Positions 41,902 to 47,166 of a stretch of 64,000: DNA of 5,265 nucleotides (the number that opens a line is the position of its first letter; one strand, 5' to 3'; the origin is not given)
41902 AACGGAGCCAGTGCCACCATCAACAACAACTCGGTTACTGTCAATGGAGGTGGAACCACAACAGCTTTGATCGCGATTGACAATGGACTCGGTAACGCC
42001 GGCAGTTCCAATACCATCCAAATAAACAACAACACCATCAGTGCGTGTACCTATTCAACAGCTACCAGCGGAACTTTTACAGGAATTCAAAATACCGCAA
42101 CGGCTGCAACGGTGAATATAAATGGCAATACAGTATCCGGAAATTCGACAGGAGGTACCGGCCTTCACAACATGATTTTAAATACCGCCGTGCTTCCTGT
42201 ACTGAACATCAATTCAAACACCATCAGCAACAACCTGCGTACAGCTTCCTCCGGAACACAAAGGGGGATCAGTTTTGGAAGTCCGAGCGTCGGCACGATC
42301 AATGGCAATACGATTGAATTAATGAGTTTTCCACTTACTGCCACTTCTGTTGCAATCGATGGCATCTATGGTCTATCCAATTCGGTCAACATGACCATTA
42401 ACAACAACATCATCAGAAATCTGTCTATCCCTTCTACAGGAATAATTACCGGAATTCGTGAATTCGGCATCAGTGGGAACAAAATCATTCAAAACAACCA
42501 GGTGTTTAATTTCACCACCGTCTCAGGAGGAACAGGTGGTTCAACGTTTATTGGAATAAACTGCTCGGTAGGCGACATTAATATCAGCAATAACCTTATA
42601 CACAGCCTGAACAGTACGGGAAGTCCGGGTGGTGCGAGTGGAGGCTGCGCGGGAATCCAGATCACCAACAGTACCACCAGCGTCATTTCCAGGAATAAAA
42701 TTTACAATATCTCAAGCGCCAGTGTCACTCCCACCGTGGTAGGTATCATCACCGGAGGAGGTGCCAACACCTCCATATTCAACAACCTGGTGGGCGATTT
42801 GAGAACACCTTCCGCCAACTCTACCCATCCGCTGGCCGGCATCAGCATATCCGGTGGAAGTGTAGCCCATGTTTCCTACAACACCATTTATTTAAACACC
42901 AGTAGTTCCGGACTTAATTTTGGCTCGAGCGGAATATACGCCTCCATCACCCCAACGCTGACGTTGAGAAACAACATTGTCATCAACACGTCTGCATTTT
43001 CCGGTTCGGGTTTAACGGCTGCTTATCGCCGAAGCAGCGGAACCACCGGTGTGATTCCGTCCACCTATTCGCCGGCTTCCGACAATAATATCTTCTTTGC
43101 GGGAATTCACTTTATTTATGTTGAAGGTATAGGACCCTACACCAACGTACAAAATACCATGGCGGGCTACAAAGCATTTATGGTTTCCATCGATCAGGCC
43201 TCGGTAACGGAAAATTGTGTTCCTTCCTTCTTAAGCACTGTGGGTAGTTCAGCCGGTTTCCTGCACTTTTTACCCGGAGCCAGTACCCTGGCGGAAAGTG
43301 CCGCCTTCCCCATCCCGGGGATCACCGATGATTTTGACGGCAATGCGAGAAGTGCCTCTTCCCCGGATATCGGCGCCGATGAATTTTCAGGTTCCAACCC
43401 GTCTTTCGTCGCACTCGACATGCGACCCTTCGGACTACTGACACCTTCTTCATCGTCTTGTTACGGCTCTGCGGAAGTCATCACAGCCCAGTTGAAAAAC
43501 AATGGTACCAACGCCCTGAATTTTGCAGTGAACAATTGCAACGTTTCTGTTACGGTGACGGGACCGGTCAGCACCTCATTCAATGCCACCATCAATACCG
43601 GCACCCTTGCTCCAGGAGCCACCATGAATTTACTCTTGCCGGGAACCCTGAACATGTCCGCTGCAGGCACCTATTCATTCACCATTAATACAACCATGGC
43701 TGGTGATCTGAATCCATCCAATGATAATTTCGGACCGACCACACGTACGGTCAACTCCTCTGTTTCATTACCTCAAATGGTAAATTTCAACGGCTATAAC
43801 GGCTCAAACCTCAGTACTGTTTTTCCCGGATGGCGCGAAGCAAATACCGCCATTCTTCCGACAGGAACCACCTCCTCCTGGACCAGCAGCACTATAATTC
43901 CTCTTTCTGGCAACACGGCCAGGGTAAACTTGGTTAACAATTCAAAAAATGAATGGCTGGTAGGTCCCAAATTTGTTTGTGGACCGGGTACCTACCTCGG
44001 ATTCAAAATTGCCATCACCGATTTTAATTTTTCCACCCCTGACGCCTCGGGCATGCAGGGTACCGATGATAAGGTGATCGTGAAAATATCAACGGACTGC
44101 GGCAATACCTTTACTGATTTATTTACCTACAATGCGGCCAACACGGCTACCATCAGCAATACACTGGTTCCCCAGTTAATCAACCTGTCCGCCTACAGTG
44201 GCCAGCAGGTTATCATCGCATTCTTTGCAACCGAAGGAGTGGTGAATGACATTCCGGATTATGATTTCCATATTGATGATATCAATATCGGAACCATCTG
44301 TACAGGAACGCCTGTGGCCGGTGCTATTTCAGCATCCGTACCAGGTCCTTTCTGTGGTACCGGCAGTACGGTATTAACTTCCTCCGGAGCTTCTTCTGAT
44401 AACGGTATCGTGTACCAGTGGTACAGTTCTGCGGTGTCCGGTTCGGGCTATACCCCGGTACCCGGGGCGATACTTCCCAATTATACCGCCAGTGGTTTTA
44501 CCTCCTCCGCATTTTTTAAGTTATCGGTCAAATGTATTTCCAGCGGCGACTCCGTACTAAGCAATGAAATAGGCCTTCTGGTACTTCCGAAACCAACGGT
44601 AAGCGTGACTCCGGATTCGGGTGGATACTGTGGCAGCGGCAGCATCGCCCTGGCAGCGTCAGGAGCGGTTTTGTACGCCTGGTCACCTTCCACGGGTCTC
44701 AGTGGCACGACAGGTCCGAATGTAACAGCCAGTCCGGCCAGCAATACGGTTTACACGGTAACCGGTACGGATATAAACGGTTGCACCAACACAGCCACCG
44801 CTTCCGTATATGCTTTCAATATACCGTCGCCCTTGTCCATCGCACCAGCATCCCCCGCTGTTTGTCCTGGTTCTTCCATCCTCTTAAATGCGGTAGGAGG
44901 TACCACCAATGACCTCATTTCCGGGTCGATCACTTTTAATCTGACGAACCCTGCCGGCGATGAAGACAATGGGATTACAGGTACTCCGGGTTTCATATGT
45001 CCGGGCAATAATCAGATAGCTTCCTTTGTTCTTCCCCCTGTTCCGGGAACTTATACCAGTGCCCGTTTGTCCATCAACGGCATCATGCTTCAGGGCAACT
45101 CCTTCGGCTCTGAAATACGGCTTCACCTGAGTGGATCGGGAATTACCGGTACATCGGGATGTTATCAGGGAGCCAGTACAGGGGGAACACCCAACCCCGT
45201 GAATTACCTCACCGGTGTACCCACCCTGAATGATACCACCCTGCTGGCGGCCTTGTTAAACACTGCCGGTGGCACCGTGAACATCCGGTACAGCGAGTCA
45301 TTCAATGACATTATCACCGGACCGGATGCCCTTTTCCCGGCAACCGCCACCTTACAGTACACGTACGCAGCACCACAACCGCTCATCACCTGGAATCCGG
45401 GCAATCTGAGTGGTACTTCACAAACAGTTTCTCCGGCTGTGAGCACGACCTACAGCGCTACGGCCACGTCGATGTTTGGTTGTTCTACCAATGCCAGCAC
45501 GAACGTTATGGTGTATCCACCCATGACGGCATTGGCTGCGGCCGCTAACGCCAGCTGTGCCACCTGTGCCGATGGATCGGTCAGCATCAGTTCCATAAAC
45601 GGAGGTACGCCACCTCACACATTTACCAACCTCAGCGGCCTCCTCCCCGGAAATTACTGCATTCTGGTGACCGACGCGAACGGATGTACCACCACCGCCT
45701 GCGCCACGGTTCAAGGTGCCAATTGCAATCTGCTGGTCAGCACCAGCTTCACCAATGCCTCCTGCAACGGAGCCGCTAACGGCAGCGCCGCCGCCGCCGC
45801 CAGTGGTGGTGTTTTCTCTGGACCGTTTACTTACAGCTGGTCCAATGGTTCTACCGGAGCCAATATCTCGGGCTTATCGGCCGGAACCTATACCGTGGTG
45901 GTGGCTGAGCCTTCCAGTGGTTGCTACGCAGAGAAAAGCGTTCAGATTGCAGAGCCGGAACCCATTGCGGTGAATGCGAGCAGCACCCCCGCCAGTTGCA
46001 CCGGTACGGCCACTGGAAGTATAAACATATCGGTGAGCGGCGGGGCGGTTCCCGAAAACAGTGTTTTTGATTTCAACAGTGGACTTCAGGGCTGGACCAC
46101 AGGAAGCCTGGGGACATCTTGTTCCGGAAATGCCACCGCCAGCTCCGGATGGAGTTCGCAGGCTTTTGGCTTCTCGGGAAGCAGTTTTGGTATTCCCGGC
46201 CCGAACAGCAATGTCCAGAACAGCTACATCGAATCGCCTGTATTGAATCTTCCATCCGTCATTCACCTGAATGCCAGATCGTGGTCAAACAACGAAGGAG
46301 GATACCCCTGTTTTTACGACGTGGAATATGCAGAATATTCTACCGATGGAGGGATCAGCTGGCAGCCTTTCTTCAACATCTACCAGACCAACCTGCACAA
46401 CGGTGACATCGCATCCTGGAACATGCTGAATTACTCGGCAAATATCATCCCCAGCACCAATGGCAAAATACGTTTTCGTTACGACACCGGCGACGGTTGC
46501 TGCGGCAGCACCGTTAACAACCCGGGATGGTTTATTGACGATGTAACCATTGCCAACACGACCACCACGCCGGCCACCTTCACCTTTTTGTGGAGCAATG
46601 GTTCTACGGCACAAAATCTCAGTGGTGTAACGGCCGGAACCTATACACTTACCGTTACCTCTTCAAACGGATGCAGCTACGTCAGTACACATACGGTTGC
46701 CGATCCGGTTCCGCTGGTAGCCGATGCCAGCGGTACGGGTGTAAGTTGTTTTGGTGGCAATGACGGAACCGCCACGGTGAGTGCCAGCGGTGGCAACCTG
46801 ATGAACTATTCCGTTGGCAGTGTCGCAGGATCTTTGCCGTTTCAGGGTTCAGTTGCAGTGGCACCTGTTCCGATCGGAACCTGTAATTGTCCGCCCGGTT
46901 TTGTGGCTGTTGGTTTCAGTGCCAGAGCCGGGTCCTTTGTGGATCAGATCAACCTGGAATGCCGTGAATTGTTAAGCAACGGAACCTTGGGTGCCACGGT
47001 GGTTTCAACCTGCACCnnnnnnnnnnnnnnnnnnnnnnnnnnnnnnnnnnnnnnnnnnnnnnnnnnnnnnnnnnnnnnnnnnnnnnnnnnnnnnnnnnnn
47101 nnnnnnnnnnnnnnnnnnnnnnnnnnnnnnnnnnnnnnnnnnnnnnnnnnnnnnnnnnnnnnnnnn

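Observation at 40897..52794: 11.9-kb single ORF with an unusually heterogeneous set of binding modules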

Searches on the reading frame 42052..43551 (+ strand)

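Call 10: search_protein_families(library=pfam, proteins=[window:42052-43551:+], max_evalue=1)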
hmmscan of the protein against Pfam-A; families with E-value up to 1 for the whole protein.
window:42052-43551:+ (500 aa): 1 family
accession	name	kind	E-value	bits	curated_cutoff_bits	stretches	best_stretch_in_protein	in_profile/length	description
PF13229.12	Beta_helix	-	0.0002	21.4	25.9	0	11-37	117-143/158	Right handed beta helix region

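Call 11: search_protein_families(library=ncbifam, proteins=[window:42052-43551:+], max_evalue=1)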
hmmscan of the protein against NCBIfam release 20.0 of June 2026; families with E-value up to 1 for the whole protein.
window:42052-43551:+ (500 aa): 0 families

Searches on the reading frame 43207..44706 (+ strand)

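Call 10: search_protein_families(library=pfam, proteins=[window:43207-44706:+], max_evalue=1)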
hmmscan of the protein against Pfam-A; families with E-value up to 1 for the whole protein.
window:43207-44706:+ (500 aa): 2 families
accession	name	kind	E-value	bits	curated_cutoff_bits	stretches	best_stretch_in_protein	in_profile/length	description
PF11797.14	WxLIP_HBD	-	0.036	14.5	28.9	1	89-163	42-114/138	WxL Interacting Protein, host binding domain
PF19081.6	Ig_7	-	0.049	14.4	27.3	1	378-413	8-41/84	Ig-like domain CHU_C associated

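Call 11: search_protein_families(library=ncbifam, proteins=[window:43207-44706:+], max_evalue=1)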
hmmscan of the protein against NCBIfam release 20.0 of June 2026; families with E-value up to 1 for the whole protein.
window:43207-44706:+ (500 aa): 1 family
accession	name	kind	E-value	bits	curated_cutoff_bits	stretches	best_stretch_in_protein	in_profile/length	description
NF038128.1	choice_anch_J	domain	6.2e-06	26.5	30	1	206-361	12-162/162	choice-of-anchor J domain-containing protein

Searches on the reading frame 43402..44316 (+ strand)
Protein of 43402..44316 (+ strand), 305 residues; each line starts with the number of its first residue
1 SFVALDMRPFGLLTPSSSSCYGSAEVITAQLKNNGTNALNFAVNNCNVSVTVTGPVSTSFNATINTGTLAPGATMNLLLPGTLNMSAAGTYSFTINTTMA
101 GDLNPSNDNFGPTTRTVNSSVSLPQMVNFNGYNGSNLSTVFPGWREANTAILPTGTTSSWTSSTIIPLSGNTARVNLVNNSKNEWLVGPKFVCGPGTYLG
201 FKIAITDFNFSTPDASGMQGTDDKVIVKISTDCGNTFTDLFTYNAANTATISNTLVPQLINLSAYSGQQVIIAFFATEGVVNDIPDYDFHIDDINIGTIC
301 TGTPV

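Call 108: search_protein_families(library=pfam, proteins=[window:43402-44316:+], max_evalue=0.05)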
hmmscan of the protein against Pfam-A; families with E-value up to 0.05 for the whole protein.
window:43402-44316:+ (305 aa): 1 family
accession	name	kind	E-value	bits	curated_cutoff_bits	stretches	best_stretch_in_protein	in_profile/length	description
PF11797.14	WxLIP_HBD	-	0.015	15.7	28.9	1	24-99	42-115/138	WxL Interacting Protein, host binding domain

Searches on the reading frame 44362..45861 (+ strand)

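Call 10: search_protein_families(library=pfam, proteins=[window:44362-45861:+], max_evalue=1)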
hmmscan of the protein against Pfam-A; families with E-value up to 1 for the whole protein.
window:44362-45861:+ (500 aa): 2 families
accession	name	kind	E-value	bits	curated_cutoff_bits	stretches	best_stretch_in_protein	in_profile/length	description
PF13573.12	SprB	-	2.6e-11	43.4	28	2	461-498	2-37/37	SprB repeat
PF19081.6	Ig_7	-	0.37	11.6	27.3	1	80-149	3-78/84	Ig-like domain CHU_C associated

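Call 11: search_protein_families(library=ncbifam, proteins=[window:44362-45861:+], max_evalue=1)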
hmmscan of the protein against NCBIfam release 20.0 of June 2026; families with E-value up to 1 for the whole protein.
window:44362-45861:+ (500 aa): 1 family
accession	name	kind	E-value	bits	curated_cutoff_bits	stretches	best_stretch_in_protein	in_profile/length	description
NF045526.1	SdbBC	equivalog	0.03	13.5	400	1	50-156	38-137/367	Dot/Icm T4SS effector alpha/beta hydrolase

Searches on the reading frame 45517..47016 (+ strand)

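Call 10: search_protein_families(library=pfam, proteins=[window:45517-47016:+], max_evalue=1)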
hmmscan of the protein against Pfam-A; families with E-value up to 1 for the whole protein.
window:45517-47016:+ (500 aa): 6 families
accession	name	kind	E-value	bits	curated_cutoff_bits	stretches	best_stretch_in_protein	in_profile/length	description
PF13573.12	SprB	-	3.5e-20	71.8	28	4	76-113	2-37/37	SprB repeat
PF21471.3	Reelin_subrepeat-B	-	0.0039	17.4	27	1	273-345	63-126/127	Reelin subrepeat B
PF02012.26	BNR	-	0.0052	17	27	1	274-284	2-12/12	BNR/Asp-box repeat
PF18962.6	Por_Secre_tail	-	0.0093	16.7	27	0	361-385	43-67/75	Secretion system C-terminal sorting domain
PF13620.12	CarboxypepD_reg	-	0.017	15.9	32.3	0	343-396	19-71/82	Carboxypeptidase regulatory-like domain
PF08308.17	PEGA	-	0.27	11.6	20.8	0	111-132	23-44/71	PEGA domain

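Call 11: search_protein_families(library=ncbifam, proteins=[window:45517-47016:+], max_evalue=1)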
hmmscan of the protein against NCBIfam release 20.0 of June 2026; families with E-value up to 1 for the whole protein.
window:45517-47016:+ (500 aa): 3 families
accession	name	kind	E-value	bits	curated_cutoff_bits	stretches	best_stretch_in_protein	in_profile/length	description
TIGR04183.1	Por_Secre_tail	domain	0.00099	19.1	23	0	361-385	39-63/72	T9SS type A sorting domain-containing protein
NF045619.1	adhes_GNV_Cterm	subfamily_domain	0.0014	17.9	180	1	348-391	295-338/458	BapA/Bap/LapF family large adhesin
NF032891.0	tail_200_repeat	domain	0.8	9.1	350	0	363-387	156-180/195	tandem large repeat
